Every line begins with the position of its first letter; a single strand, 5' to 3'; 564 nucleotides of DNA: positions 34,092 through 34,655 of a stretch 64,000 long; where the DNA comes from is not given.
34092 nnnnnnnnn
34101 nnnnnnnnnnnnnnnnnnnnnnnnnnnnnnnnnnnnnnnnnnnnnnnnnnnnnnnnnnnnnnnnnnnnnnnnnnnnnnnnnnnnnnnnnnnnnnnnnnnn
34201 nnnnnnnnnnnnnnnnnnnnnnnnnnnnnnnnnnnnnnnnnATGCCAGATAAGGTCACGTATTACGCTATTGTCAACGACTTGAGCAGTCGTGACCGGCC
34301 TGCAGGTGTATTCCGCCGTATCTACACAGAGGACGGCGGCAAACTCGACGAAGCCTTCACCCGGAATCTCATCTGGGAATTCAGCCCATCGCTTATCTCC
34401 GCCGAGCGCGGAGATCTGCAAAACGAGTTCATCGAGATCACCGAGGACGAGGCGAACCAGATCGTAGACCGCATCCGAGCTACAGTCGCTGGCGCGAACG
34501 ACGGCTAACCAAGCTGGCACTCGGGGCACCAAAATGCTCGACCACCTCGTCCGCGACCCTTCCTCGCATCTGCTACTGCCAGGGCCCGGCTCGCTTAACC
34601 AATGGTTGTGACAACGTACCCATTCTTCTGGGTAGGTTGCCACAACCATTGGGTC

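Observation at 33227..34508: Candidate toxSAS-like two-gene module: RelA/SpoT-fold protein plus overlapping small partner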

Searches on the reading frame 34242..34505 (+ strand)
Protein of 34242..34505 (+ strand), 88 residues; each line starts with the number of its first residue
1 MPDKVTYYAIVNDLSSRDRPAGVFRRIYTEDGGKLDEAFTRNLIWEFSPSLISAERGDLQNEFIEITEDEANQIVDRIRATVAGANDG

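Call 3: search_protein_families(library=pfam, proteins=[window:34242-34505:+], max_evalue=10)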
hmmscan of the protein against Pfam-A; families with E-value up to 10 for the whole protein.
window:34242-34505:+ (88 aa): 1 family
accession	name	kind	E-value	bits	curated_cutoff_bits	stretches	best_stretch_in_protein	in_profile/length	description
PF20698.3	PIN-TPR-GreABC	-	0.074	13.8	27.8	1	22-83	21-80/138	PIN domain associated with the TPR-GreAB-C-PIN system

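Call 4: search_protein_families(library=ncbifam, proteins=[window:34242-34505:+], max_evalue=10)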
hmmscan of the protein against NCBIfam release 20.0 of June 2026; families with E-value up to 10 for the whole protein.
window:34242-34505:+ (88 aa): 0 families

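Call 15: find_homologous_proteins(query=window:34242-34505:+, max_evalue=0.01)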
Query window:34242-34505:+ (88 aa): 2450 proteins with E <= 0.01 among 2450 candidates; the best 120 are listed.
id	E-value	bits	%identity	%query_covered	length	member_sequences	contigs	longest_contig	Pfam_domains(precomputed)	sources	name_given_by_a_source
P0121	1.6e-45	170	91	100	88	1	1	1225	-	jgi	jgi:hypothetical protein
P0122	2.8e-45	170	90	99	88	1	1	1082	-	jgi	jgi:hypothetical protein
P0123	5.4e-45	169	91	98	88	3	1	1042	-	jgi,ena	jgi:hypothetical protein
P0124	5.7e-45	169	89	99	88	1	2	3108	-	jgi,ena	-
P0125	6.1e-45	169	90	100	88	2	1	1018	-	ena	-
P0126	7.4e-45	168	88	100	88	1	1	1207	-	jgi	jgi:hypothetical protein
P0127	1.3e-44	168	89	100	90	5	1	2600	-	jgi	-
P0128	1.7e-44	167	89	100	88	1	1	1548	-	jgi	jgi:hypothetical protein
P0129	2.6e-44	167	88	100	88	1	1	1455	-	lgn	-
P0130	2.7e-44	166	89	100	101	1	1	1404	-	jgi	jgi:hypothetical protein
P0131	3.1e-44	166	86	100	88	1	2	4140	-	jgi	jgi:hypothetical protein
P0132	3.1e-44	166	86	100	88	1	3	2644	-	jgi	jgi:hypothetical protein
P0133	5.2e-44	166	87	98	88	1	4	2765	-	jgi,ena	jgi:hypothetical protein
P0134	8.4e-44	165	86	100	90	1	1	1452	-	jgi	jgi:hypothetical protein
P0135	8.7e-44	165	85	100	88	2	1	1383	-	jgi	jgi:hypothetical protein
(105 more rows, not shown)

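Call 35: search_protein_families(library=padloc, proteins=[window:34242-34505:+], max_evalue=1)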
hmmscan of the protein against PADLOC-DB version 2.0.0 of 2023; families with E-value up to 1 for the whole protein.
window:34242-34505:+ (88 aa): 0 families

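Call 36: search_protein_families(library=phrogs, proteins=[window:34242-34505:+], max_evalue=1)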
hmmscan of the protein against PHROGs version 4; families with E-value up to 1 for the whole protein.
window:34242-34505:+ (88 aa): 0 families

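Call 39: predict_structure(alignment_id=A3)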
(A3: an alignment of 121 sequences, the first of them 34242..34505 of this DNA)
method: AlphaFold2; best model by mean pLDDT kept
length: 88 residues; sequences in the alignment: 121
mean_pLDDT: 80.6   pTM: 0.65
mean pLDDT of the five models: 80.6, 79.7, 79.0, 77.9, 77.0
residues with pLDDT >= 90: 17; 70-90: 54; 50-70: 15; < 50: 2
segments of 3 or more residues with pLDDT < 50: none
pLDDT, mean of each block of 10 residues (from residue 1): 84 80 88 86 82 61 89 88 64
secondary structure, 60 per line:
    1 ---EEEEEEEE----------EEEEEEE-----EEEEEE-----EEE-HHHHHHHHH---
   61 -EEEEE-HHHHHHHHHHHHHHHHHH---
elements in order: E4-11 E22-28 E34-39 E45-47 H49-57 E62-66 H68-85

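Call 41: fold_search(model_id=the predicted structure, library=pdb)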
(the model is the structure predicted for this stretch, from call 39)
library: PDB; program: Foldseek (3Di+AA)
matches with E <= 10: 706; with E <= 0.001: 0
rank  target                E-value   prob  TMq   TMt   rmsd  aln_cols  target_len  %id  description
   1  8jvs                  3.6e-01  0.10  0.17  0.24   8.8        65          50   17  Crystal structure of the chimeric protein tkoL2_v1 (released 2024-07-03)
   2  2ppg_B                3.8e-01  0.28  0.29  0.08  10.2        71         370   14  Crystal structure of putative isomerase from Sinorhizobium meliloti (released 2007-05-22)
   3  9n6e_I                4.1e-01  0.13  0.23  0.15   8.1        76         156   13  L9-targeting immunogen bound to three copies of L9 Fab (released 2025-12-10)
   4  9igt_7                4.3e-01  0.12  0.26  0.08  11.3       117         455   11  Assembly intermediate of human mitochondrial ribosome small subunit bound to METTL15, RBFA, and mtIF2 (State M2.1) (released 2026-03-11)
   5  3tcs_B                4.6e-01  0.14  0.26  0.08  10.4        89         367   19  Crystal structure of a putative racemase from Roseobacter denitrificans (released 2011-08-31)
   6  3tcs_A                4.9e-01  0.15  0.26  0.08  10.6        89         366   13  Crystal structure of a putative racemase from Roseobacter denitrificans (released 2011-08-31)
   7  2gdq_A                5.8e-01  0.21  0.28  0.08   9.7        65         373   12  Crystal structure of mandelate racemase/muconate lactonizing enzyme from Bacillus subtilis at 1.8 A resolution (released 2006-04-04)
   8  4h1z_A                6.2e-01  0.21  0.28  0.07  10.1        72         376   15  Crystal structure of putative isomerase from Sinorhizobium meliloti, open loop conformation (target EFI-502104) (released 2012-09-26)
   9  2qde_A                7.0e-01  0.13  0.29  0.08  13.0        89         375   10  Crystal structure of mandelate racemase/muconate lactonizing family protein from Azoarcus sp. EbN1 (released 2007-07-03)
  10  8jvt_B                7.0e-01  0.07  0.17  0.24   9.0        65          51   18  Crystal structure of the chimeric protein mkaL2_v1 (released 2024-07-03)
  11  8w9s_B                7.4e-01  0.04  0.19  0.09  13.8       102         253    6  NAD-dependent dehydrogenase (released 2025-03-12)
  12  4h1z_G                7.9e-01  0.20  0.29  0.08  10.5        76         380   13  Crystal structure of putative isomerase from Sinorhizobium meliloti, open loop conformation (target EFI-502104) (released 2012-09-26)
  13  3fgq_A                8.3e-01  0.23  0.36  0.11   7.1        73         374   14  Crystal structure of native human neuroserpin (released 2009-04-28)
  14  6tu3_M                8.3e-01  0.20  0.32  0.15   8.7        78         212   15  Rat 20S proteasome (released 2020-05-13)
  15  5n47_E                8.3e-01  0.12  0.27  0.15   7.7        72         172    8  Structure of Anticalin N7E in complex with the three-domain fragment Fn7B8 of human oncofetal fibronectin (released 2018-02-14)
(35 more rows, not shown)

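Call 56: search_solved_structures(query=A3, max_evalue=10)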
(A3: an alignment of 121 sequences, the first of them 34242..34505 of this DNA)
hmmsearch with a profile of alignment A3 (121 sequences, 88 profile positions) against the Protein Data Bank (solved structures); distinct sequences matched with E-value up to 10: 5.
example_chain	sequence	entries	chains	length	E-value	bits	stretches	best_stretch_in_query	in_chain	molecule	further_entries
6fvt_P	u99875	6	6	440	0.49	13.8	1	4-71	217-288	26S proteasome regulatory subunit RPN5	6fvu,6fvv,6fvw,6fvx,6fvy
3jck_B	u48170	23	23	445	0.51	13.7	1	4-71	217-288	26S proteasome regulatory subunit RPN5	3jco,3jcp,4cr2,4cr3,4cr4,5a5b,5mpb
9m8o_P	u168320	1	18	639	0.56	13.6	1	21-81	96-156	Gp18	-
1vcl_A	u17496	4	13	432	0.57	13.6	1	21-60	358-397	hemolytic lectin CEL-III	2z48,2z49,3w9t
7epn_A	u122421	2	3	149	1.4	12.3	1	14-48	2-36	SnoaL-like domain-containing protein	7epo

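Call 59: fold_search(model_id=the predicted structure, library=viral)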
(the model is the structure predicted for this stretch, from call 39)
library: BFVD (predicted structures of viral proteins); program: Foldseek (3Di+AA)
matches with E <= 10: 847; with E <= 0.001: 1
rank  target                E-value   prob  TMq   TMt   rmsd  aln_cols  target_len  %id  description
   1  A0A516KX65            3.8e-04  1.00  0.73  0.70   2.2        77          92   21  (no name in the UniProt tables at hand)
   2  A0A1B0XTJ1            9.2e-03  1.00  0.59  0.25   4.6        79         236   22  (no name in the UniProt tables at hand)
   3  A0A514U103            2.7e-02  1.00  0.68  0.15   3.1        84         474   13  Capsid maturation protease [Gordonia phage Phendrix]
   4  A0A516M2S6            1.0e-01  0.77  0.36  0.39   5.9        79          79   15  (no name in the UniProt tables at hand)
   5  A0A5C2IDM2            1.2e-01  0.69  0.31  0.23   8.0        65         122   14  (no name in the UniProt tables at hand)
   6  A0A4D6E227            1.5e-01  0.89  0.50  0.53   4.7        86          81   14  Uncharacterized protein [Gordonia phage GodonK]
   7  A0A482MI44            1.7e-01  0.57  0.35  0.29  16.4        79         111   13  Uncharacterized protein [Nodularia phage vB_NspS-kac65v161]
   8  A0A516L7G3            1.7e-01  0.20  0.26  0.20  11.2        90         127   11  (no name in the UniProt tables at hand)
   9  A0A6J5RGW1            2.0e-01  0.51  0.41  0.20  10.2       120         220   12  Uncharacterized protein [uncultured Caudovirales phage]
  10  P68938                2.0e-01  0.38  0.34  0.29   8.8       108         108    9  Gene product 16.9 [Bacillus phage PZA]
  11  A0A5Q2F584            2.0e-01  0.35  0.31  0.25  10.0        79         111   13  Uncharacterized protein [Pectobacterium phage MA2]
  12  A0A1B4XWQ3            2.1e-01  0.54  0.25  0.16   4.7        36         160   22  Uncharacterized protein [Tenacibaculum phage pT24]
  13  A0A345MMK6            2.2e-01  0.15  0.25  0.22   7.6        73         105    8  (no name in the UniProt tables at hand)
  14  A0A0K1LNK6            2.2e-01  0.09  0.18  0.13  13.4        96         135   18  DUF3592 domain-containing protein [Citrobacter phage Merlin]
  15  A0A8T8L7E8            2.6e-01  0.38  0.31  0.33   6.1        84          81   12  (no name in the UniProt tables at hand)
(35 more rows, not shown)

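Call 60: search_dna_similar(query=window:34242-34505:+, collection=phages, mode=protein, max_evalue=1, max_rows=20)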
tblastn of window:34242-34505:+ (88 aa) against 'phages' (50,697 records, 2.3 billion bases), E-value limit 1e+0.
No match.

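Call 62: search_dna_similar(query=window:34242-34505:+, collection=plasmids, mode=protein, max_evalue=0.01, max_rows=20)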
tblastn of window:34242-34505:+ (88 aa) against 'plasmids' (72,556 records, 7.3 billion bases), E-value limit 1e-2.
Records with a match: 2; places in all: 3; records where one place covers at least 80% of the query: 2.
Best place of each record, by identity: <60% 2.
By first word of the organism name: Streptomyces 1; Mycolicibacterium 1.
By predicted mobility (MOB-suite, as given by PLSDB): non-mobilizable 2.
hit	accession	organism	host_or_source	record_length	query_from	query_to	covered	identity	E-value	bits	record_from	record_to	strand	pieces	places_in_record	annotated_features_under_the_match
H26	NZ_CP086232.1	Streptomyces clavuligerus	whole organism,soil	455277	4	78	85%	41.3%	6e-6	49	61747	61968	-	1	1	hypothetical protein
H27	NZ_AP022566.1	Mycolicibacterium alvei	-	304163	5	83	90%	38.0%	9e-5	46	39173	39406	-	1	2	hypothetical protein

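Call 64: get_annotated_region(hit=H26, flank=5000)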
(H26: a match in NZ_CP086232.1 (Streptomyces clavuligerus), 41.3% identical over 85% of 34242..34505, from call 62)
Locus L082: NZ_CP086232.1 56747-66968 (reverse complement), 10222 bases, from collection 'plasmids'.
description: Streptomyces clavuligerus strain DSM 738 plasmid pSCL3, complete sequence
organism: Streptomyces clavuligerus (NCBI taxid 1901)
taxonomy: Bacteria; Actinomycetota; Actinomycetes; Kitasatosporales; Streptomycetaceae; Streptomyces; Streptomyces clavuligerus
host: -; source: whole organism,soil; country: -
typing (MOB-suite, as given by PLSDB): non-mobilizable
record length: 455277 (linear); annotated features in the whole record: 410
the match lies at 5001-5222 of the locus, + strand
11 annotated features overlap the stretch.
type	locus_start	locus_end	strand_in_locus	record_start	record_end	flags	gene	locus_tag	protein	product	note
CDS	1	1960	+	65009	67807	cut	-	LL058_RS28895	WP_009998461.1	DEAD/DEAH box helicase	-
CDS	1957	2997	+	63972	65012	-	-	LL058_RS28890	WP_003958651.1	SWIM zinc finger family protein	-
CDS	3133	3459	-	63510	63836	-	-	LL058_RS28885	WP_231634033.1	hypothetical protein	-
CDS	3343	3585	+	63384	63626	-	-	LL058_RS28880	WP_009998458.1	Imm49 family immunity protein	-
CDS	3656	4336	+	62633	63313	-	-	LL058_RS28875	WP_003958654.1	hypothetical protein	-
CDS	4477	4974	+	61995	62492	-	-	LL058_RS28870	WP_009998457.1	hypothetical protein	-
CDS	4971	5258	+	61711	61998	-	-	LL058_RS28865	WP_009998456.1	hypothetical protein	-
CDS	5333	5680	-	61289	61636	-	-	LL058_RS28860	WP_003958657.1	hypothetical protein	-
CDS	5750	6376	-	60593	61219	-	-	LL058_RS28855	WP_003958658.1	hypothetical protein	-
CDS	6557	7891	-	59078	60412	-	-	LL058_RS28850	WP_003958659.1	helix-turn-helix domain-containing protein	GO:0006355 - regulation of DNA-templated transcription [Evidence IEA]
CDS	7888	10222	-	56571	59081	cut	-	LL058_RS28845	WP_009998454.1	hypothetical protein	-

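Call 65: get_annotated_region(hit=H27, flank=5000)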
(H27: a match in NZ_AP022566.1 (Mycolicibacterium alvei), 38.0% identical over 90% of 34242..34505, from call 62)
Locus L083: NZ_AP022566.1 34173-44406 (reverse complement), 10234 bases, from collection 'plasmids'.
description: Mycolicibacterium alvei strain JCM 12272 plasmid pJCM12272, complete sequence
organism: Mycolicibacterium alvei (NCBI taxid 67081)
taxonomy: Bacteria; Actinomycetota; Actinomycetes; Mycobacteriales; Mycobacteriaceae; Mycolicibacterium; Mycolicibacterium alvei
host: -; source: -; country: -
typing (MOB-suite, as given by PLSDB): non-mobilizable
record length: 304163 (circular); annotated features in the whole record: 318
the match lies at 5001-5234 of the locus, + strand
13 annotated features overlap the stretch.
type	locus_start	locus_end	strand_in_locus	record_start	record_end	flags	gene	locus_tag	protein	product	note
CDS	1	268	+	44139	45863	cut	-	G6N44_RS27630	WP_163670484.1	recombinase RecB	-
CDS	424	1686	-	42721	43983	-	-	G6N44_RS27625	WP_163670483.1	hypothetical protein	-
CDS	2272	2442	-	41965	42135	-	-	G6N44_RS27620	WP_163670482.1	hypothetical protein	-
CDS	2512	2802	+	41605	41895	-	-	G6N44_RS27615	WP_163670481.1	hypothetical protein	-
CDS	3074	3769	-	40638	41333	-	-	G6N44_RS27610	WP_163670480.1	hypothetical protein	-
CDS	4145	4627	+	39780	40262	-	-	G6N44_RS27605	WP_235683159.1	hypothetical protein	-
CDS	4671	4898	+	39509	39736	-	-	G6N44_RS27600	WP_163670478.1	hypothetical protein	-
CDS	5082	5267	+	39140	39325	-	-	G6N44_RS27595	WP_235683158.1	hypothetical protein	-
CDS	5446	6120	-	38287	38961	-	-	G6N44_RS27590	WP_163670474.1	DUF2993 domain-containing protein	-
CDS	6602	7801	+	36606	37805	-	-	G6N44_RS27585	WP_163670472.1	hypothetical protein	-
CDS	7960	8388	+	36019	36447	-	-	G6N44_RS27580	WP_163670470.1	hypothetical protein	-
CDS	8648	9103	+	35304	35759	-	-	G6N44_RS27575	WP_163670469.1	TerB family tellurite resistance protein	-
CDS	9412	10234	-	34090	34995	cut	-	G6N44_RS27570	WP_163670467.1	hypothetical protein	-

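Call 69: search_protein_families(library=pfam, proteins=[L082:3656-4336:+, L082:4477-4974:+, L082:4971-5258:+, L082:5333-5680:-, L082:5750-6376:-, L082:3133-3459:-, L083:4986-5267:+, L083:4145-4627:+, L083:3074-3769:-], max_evalue=0.1)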
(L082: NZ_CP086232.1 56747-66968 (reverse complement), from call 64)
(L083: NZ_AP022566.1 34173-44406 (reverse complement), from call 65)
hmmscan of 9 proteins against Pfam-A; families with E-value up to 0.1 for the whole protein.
L082:3656-4336:+ (226 aa): 1 family
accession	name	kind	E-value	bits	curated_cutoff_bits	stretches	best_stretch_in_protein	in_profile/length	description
PF20995.3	Tla3_C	-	0.048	14.1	24.8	0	39-80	27-68/136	Type VI lipase adapter protein Tla3, C-terminal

L082:4477-4974:+ (165 aa): 0 families

L082:4971-5258:+ (95 aa): 0 families

L082:5333-5680:- (115 aa): 1 family
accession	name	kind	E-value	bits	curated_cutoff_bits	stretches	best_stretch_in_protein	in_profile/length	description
PF07661.19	MORN_2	-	0.0056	17.2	29.6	0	63-79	2-18/22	MORN repeat variant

L082:5750-6376:- (208 aa): 0 families

L082:3133-3459:- (108 aa): 1 family
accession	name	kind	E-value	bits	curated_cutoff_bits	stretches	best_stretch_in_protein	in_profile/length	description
PF24740.1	DUF7691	-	1.7e-16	61.3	27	1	21-107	113-203/204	Domain of unknown function (DUF7691)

L083:4986-5267:+ (93 aa): 0 families

L083:4145-4627:+ (160 aa): 1 family
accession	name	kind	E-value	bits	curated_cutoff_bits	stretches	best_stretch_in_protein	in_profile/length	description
PF20101.4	DUF6491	-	0.074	13.5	27.5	0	15-87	5-57/138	Family of unknown function (DUF6491)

L083:3074-3769:- (231 aa): 5 families
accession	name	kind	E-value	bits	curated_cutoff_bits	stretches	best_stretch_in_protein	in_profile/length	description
PF00261.25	Tropomyosin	-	0.0078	16.1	38.6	1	106-208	101-208/242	Tropomyosin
PF12699.13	phiKZ_IP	-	0.013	15.2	27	1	122-205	293-371/387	phiKZ-like phage internal head proteins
PF03915.18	AIP3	-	0.037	13.6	31.6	1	100-210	125-219/406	Actin interacting protein 3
PF00804.31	Syntaxin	-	0.049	13.9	26.7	0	131-204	31-106/157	Syntaxin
PF17835.6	NOG1_N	-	0.056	14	22.9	1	97-171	77-150/160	NOG1 N-terminal helical domain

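Call 81: find_homologous_proteins(query=L082:4971-5255:+, max_evalue=0.001)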
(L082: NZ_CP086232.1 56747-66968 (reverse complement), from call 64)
Query L082:4971-5255:+ (95 aa): 23 proteins with E <= 0.001 among 25 candidates.
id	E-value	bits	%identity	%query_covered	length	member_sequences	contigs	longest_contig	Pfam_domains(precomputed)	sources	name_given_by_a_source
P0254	3.8e-55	201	100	100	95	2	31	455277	-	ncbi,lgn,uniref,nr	ncbi:hypothetical protein [Streptomyces clavuligerus]|uniref:hypothetical protein n=1 Tax=Streptomyc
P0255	3.6e-33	131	70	92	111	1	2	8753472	-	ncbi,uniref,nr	ncbi:hypothetical protein [Streptomyces lydicus]|uniref:hypothetical protein n=1 Tax=Streptomyces ly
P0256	1.4e-31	126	62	89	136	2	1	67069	-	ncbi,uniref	ncbi:hypothetical protein ACFTZK_37135 [Streptomyces decoyicus]|uniref:hypothetical protein n=1 Tax=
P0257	5.5e-31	124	73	81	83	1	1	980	-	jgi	jgi:hypothetical protein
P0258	8.4e-30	120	70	87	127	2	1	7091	-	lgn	-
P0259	3.3e-29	118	68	88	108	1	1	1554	-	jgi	jgi:hypothetical protein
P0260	1.8e-28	116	67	88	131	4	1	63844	-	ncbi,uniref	ncbi:hypothetical protein [Streptomyces olivaceiscleroticus]|uniref:hypothetical protein n=1 Tax=Str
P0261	2.8e-28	116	67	88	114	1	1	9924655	-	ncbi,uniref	ncbi:hypothetical protein ACQPZQ_06320 [Pseudonocardia sp. CA-142604]|uniref:hypothetical protein n=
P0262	4.8e-28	115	66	86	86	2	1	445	-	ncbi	-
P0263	2.0e-26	110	68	82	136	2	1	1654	-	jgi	jgi:hypothetical protein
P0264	2.3e-26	109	68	80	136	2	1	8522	-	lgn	-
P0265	7.4e-25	105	66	84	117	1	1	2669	-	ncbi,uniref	ncbi:hypothetical protein [Streptomyces sp. NPDC058240]|uniref:hypothetical protein n=1 Tax=Streptom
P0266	2.9e-24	103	59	82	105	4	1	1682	-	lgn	-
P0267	3.8e-24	102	63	83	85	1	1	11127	-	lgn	-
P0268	1.2e-23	101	64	87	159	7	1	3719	-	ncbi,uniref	ncbi:hypothetical protein [Streptomyces sp. NPDC059802]|uniref:hypothetical protein n=1 Tax=Streptom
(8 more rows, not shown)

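Call 82: find_encoding_contigs(protein=P0255, flank=5000, max_places=2)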
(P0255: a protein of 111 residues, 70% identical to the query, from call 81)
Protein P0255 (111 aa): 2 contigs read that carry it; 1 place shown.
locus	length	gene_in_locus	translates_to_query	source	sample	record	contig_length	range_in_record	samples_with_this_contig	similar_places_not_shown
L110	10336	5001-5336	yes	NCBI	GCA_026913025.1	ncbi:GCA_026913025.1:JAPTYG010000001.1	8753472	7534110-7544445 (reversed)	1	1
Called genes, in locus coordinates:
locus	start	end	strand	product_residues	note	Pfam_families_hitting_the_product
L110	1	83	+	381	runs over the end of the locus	PF00291:PALP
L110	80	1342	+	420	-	PF07690:MFS_1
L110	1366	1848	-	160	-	PF09335:VTT_dom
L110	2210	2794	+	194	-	-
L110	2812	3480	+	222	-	-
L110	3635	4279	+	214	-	-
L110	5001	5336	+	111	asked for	-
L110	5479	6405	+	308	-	PF15575:Imm49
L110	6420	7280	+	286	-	PF15575:Imm49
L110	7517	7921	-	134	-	-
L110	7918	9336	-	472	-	PF07690:MFS_1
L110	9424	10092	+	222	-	PF00440:TetR_N, PF02909:TetR_C_1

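Call 83: find_encoding_contigs(protein=P0261, flank=5000, max_places=2)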
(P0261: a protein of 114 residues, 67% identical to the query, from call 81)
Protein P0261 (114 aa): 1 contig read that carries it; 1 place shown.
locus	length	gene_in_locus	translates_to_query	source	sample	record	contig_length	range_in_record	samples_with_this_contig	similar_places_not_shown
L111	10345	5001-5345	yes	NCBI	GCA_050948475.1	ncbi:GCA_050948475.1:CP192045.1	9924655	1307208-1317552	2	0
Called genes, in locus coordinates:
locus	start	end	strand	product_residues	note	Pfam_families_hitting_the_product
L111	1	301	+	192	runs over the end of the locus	PF01169:GDT1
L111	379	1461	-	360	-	-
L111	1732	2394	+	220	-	PF01726:LexA_DNA_bind, PF00717:Peptidase_S24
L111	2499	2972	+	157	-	PF02627:CMD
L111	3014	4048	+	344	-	PF01370:Epimerase, PF03435:Sacchrp_dh_NADP (weak), PF05368:NmrA (weak), PF13460:NAD_binding_10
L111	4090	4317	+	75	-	-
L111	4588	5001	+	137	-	-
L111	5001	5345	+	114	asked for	-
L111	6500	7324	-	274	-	-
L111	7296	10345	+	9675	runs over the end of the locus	-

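Call 91: search_solved_structures(query=L082:4477-4971:+, max_evalue=1)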
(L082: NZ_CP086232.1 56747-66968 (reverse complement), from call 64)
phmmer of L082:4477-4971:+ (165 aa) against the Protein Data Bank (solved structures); distinct sequences matched with E-value up to 1: 1.
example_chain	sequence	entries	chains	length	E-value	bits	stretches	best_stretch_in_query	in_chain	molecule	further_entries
4ks9_A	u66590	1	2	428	0.26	14.5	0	13-38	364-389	Malonyl-CoA decarboxylase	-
